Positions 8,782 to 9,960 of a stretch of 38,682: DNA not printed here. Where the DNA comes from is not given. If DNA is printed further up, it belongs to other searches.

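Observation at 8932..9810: Tail-fibre distal (receptor-binding) half is not T7-like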

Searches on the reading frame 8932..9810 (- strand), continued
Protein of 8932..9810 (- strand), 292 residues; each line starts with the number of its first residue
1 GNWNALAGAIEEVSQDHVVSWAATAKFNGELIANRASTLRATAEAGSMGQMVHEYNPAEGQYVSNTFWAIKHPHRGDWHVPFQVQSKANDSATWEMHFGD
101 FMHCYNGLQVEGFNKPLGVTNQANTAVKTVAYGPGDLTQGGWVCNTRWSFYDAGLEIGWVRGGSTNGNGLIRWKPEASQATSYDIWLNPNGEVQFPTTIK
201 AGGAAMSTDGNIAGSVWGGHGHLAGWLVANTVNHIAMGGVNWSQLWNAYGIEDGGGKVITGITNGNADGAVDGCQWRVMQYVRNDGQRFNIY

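Call 43: find_homologous_proteins(query=A1, max_evalue=0.001)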
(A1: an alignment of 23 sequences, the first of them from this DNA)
Query A1 (23 sequences) (261 aa, profile of the alignment): 106 proteins with E <= 0.001 among 5611 candidates.
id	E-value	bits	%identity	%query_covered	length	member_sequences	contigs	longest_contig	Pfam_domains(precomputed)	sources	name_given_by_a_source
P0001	9.5e-101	354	84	94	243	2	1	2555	-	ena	-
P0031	5.8e-51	191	32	56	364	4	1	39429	-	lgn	-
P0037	4.6e-43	166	33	41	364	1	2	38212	PF21446.4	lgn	-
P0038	2.8e-38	150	35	41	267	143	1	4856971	PF21446.4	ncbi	-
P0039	3.1e-38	150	38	38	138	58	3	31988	-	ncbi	ncbi:TPA: phage tail protein, partial [Salmonella enterica]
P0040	5.1e-38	149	32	41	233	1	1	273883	PF20744.4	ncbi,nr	ncbi:hypothetical protein CBO08_12105 [Salmonella enterica]|nr:hypothetical protein [Salmonella ente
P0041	1.1e-37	148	39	37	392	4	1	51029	PF20744.4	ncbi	-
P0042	5.3e-37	146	39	37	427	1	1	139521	-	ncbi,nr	ncbi:TPA: phage tail protein [Salmonella enterica]|nr:phage tail protein [Salmonella enterica]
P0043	9.0e-37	145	38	42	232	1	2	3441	-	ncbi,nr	ncbi:phage tail protein [Salmonella enterica subsp. arizonae]|nr:phage tail protein [Salmonella ente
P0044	1.5e-36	144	35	41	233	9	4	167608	PF20744.4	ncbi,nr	ncbi:hypothetical protein CIT98_15885 [Salmonella enterica]|nr:hypothetical protein [Salmonella ente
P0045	3.3e-36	143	38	42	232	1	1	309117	-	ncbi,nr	ncbi:phage tail protein [Salmonella enterica]|nr:phage tail protein [Salmonella enterica]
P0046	3.7e-36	143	38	42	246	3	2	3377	-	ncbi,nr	ncbi:TPA: phage tail protein [Salmonella enterica subsp. enterica serovar Tado]|nr:phage tail protei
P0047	3.8e-36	143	30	67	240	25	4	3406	-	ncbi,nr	ncbi:phage tail protein [Salmonella enterica]|nr:phage tail protein [Salmonella enterica] EJJ1403714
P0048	4.3e-36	143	41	36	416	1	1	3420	-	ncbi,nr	ncbi:phage tail protein, partial [Salmonella enterica]|nr:phage tail protein [Salmonella enterica]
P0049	6.2e-36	142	41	36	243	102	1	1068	-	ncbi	ncbi:TPA: phage tail protein, partial [Salmonella enterica subsp. enterica serovar Wangata]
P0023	7.8e-36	142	34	39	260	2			PF21446.4,PF20744.4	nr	nr:hypothetical protein [Serratia microhaemolytica]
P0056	1.3e-35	141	38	42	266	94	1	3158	PF20744.4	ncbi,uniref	ncbi:hypothetical protein [Salmonella enterica]|uniref:hypothetical protein n=1 Tax=Salmonella enter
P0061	1.5e-35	141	42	36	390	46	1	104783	PF20744.4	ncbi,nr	ncbi:hypothetical protein KY539_003116 [Salmonella enterica]|nr:hypothetical protein [Salmonella ent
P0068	3.1e-35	140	41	36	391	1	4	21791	PF20744.4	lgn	-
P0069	3.4e-35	140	38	42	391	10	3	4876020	PF20744.4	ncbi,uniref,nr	ncbi:hypothetical protein [Salmonella enterica]|uniref:hypothetical protein n=1 Tax=Salmonella enter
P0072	3.8e-35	140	42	36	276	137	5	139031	PF20744.4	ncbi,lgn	ncbi:hypothetical protein ACV3J6_12930 [Salmonella enterica subsp. houtenae serovar 16:z4,z23:-]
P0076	9.3e-35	138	42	36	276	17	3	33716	PF20744.4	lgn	-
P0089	7.7e-31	126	34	37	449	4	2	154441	PF20744.4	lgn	-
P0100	3.7e-26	110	28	41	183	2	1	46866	PF20744.4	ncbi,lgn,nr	ncbi:hypothetical protein SIL91_005173, partial [Salmonella enterica]|nr:hypothetical protein [Salmo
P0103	1.8e-24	105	31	41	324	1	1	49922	PF20744.4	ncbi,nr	ncbi:hypothetical protein BHZ80_22680, partial [Salmonella enterica]|nr:hypothetical protein [Salmon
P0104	1.0e-22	99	31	36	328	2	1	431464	PF20744.4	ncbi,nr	ncbi:phage tail protein [Salmonella enterica subsp. enterica serovar Bareilly]|nr:phage tail protein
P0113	9.9e-15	73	40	37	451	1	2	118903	PF20744.4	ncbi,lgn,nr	ncbi:hypothetical protein F0Z64_17705 [Salmonella enterica]|nr:hypothetical protein [Salmonella ente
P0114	9.9e-15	73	40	37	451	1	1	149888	PF20744.4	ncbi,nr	ncbi:hypothetical protein C5W48_17800 [Salmonella enterica]|nr:hypothetical protein [Salmonella ente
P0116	3.7e-14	71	40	37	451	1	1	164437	PF20744.4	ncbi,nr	ncbi:hypothetical protein LI491_003082 [Salmonella enterica]|nr:hypothetical protein [Salmonella ent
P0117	1.3e-13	69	48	13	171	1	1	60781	PF20744.4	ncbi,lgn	ncbi:TPA: hypothetical protein ACJ284_002746 [Salmonella enterica subsp. enterica serovar Birkenhead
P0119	1.1e-11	63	-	-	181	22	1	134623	PF20744.4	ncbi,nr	ncbi:hypothetical protein CB018_15620 [Salmonella enterica]|nr:hypothetical protein [Salmonella ente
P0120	2.7e-11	62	26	39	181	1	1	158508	PF20744.4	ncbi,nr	ncbi:hypothetical protein F3P81_14140 [Salmonella enterica subsp. enterica]|nr:hypothetical protein 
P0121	3.1e-11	62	26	38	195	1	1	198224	PF20744.4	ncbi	ncbi:TPA: hypothetical protein ACGHO4_000954 [Salmonella enterica subsp. diarizonae serovar 61:i:z]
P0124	8.2e-11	60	47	11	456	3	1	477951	PF03406.19,PF20744.4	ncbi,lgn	ncbi:tail fiber protein [Salmonella enterica]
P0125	2.2e-9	55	57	11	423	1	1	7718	PF20744.4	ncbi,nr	ncbi:hypothetical protein LJQ16_004436, partial [Salmonella enterica]|nr:hypothetical protein [Salmo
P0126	2.2e-9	55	57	11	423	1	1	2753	PF20744.4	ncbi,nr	ncbi:hypothetical protein LRD24_004568, partial [Salmonella enterica]|nr:hypothetical protein [Salmo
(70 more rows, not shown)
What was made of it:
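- Tried and rejected: A profile query was needed (call 43).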

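Call 48: search_solved_structures(query=A1, max_evalue=1, show_alignments=2)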
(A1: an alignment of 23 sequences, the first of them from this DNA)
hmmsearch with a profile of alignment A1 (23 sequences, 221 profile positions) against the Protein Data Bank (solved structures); distinct sequences matched with E-value up to 1: 4.
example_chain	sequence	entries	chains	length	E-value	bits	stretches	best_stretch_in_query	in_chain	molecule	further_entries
8ju3_A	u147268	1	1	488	8.8e-21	77.9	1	155-220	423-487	Tail fiber protein S,Tail fiber protein S'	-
4a0u_A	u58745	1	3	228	2e-06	31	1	123-175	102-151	TAIL FIBER PROTEIN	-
4a0t_A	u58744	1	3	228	2e-06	31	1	123-175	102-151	TAIL FIBER PROTEIN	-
7boz_a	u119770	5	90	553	1.3e-05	28.3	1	123-175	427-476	N-teminal of mature bacteriophage T7 tail fiber protein gp17 | Tail fiber protein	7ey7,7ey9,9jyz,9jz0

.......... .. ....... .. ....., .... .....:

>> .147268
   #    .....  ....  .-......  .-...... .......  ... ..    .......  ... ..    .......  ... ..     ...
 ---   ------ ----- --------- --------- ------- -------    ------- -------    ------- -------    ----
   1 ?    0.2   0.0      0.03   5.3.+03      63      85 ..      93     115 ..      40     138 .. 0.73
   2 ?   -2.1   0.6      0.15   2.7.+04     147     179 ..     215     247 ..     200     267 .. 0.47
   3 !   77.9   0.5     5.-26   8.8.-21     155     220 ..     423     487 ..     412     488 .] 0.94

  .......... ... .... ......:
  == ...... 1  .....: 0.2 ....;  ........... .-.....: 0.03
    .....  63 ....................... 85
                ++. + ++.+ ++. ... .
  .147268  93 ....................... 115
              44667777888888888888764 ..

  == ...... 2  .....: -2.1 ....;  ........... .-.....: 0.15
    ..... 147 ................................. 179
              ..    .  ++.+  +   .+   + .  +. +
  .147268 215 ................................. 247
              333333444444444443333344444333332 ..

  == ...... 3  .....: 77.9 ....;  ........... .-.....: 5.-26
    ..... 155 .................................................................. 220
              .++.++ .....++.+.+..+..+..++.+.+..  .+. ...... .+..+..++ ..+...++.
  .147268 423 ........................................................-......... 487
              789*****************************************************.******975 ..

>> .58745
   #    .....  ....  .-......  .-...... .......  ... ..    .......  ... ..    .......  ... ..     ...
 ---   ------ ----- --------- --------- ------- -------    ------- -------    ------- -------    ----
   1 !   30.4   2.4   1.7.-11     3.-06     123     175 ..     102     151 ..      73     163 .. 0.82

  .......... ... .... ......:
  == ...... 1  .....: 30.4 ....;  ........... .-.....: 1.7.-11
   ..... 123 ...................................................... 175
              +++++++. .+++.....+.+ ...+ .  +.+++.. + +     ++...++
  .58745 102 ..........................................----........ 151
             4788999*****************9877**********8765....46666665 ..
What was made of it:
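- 9127..9198 (-): gp17 aa 471-494, neck motif (S)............-HG-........, which also acts as a recombination joint; GGHGH lies at 9145..9159. This is the only part that matches T7 gp17 4A0T (E 2e-6, call 48).
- On T7/T3-type tip domain (gp17 465-553, PDB 4A0T): The profile hits 4A0T only at chain residues 102-151, which is the neck (call 48).
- On T4 gp37 / lambda Stf His-box (GxHxH) fibre tip: No T4 gp37 chain among the PDB profile hits at E <= 1 (call 48).
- The profile search of the PDB returned no T4 gp37 chain at E <= 1 (call 48).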

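Call 56: predict_structure(alignment_id=A2)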
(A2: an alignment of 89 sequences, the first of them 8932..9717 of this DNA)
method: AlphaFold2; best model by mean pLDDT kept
length: 261 residues; sequences in the alignment: 89
mean_pLDDT: 63.9   pTM: 0.39
mean pLDDT of the five models: 63.9, 62.0, 61.9, 61.1, 60.0
residues with pLDDT >= 90: 29; 70-90: 65; 50-70: 98; < 50: 69
segments of 3 or more residues with pLDDT < 50: 1-24, 32-35, 101-136
pLDDT, mean of each block of 10 residues (from residue 1): 36 40 50 52 61 61 68 67 58 59 40 40 44 48 53 66 74 74 65 84 94 75 82 84 91 94 83
secondary structure, 60 per line:
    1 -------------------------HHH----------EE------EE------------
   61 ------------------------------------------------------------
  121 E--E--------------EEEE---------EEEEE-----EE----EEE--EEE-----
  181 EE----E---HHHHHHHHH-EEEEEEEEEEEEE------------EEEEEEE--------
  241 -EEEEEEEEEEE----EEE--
elements in order: E139-142 E152-156 E168-170 E173-175 H191-199 E201-213 E226-232 E242-252 E257-259
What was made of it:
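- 9199..9777 (-): gp17 aa 278-470, non-T7 beta-rich mid domain; contains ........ at 9574..9597. AF2 pLDDT 40-68 (call 56).
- On Mu S/S'-type, Tfa-dependent fibre C-terminus: The knob has pLDDT 75-94 (call 56).
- Only a monomer could be modelled, and the mid domain has low confidence (pLDDT 40-68, call 56).
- Tried and rejected: Only the run with an 89-sequence alignment was used (call 56), and there the mid domain stayed at low confidence.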

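Call 58: fold_search(model_id=the predicted structure, library=pdb)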
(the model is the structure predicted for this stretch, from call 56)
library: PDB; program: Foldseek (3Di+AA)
matches with E <= 10: 1072; with E <= 0.001: 2
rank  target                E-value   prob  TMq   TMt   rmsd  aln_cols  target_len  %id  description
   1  5yvq_A                2.7e-04  1.00  0.25  0.20  11.9       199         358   18  Complex of Mu phage tail fiber and its chaperone (released 2019-05-22)
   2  8ju3                  8.7e-04  1.00  0.21  0.19  11.5       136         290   13  Mu phage tail fiber (released 2024-02-28)
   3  4a0u_A                5.1e-02  0.80  0.22  0.29  12.0       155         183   21  Structure of the carboxy-terminal domain of bacteriophage T7 fibre gp17 containing residues 371-553, C2221 crystal for (released 2012-05-30)
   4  4a0t_B                7.2e-02  0.75  0.21  0.29  12.2       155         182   21  Structure of the carboxy-terminal domain of bacteriophage T7 fibre gp17 containing residues 371-553. (released 2012-05-30)
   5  4a0t_A                7.2e-02  0.75  0.22  0.29  12.9       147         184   22  Structure of the carboxy-terminal domain of bacteriophage T7 fibre gp17 containing residues 371-553. (released 2012-05-30)
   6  4a0u_B                7.2e-02  0.75  0.22  0.29  10.4       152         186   20  Structure of the carboxy-terminal domain of bacteriophage T7 fibre gp17 containing residues 371-553, C2221 crystal for (released 2012-05-30)
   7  7rlx_A                3.1e-01  0.04  0.07  0.08  27.8       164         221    8  Antibody 2F2 in complex with P. vivax CSP peptide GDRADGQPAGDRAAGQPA (released 2022-01-26)
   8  8z6r_G                3.5e-01  0.06  0.09  0.11  20.4       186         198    8  Structure of XBB.1.16 S trimer with 3 down-RBDs complex with antibody CYFN1006-1. (released 2025-01-29)
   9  5wna_C                3.5e-01  0.04  0.07  0.08  26.6       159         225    8  Structure of antibody 3D3 bound to the central conserved region of RSV G (released 2018-03-14)
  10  6phf_A                4.2e-01  0.05  0.08  0.10  21.2       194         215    9  Pfs25 in complex with the human transmission blocking antibody 2587 (released 2019-10-02)
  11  7t82_D                4.7e-01  0.03  0.07  0.08  27.3       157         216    7  Crystal Structure of LEUKOCIDIN E/CENTYRIN S26/FAB B438 (released 2023-01-11)
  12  7ufn_A                4.7e-01  0.03  0.07  0.08  27.6       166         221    8  Structure of PfCSP peptide 21 with antibody P3-21 (released 2023-04-12)
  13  5vr9_A                4.7e-01  0.03  0.07  0.08  26.9       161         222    9  CH1/Ckappa Fab based on Matuzumab (released 2017-08-02)
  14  7y3n_C                4.9e-01  0.04  0.07  0.08  25.8       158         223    8  Crystal structure of SARS-CoV receptor binding domain in complex with human antibody BIOLS56 (released 2023-12-27)
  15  7phv_E                5.6e-01  0.03  0.07  0.08  26.6       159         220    8  PfCyRPA bound to monoclonal antibody Cy.007 Fab fragment (released 2022-02-09)
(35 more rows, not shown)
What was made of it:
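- On Mu S/S'-type, Tfa-dependent fibre C-terminus: Foldseek 5YVQ_A E 2.7e-4 and 8JU3 E 8.7e-4 (call 58).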
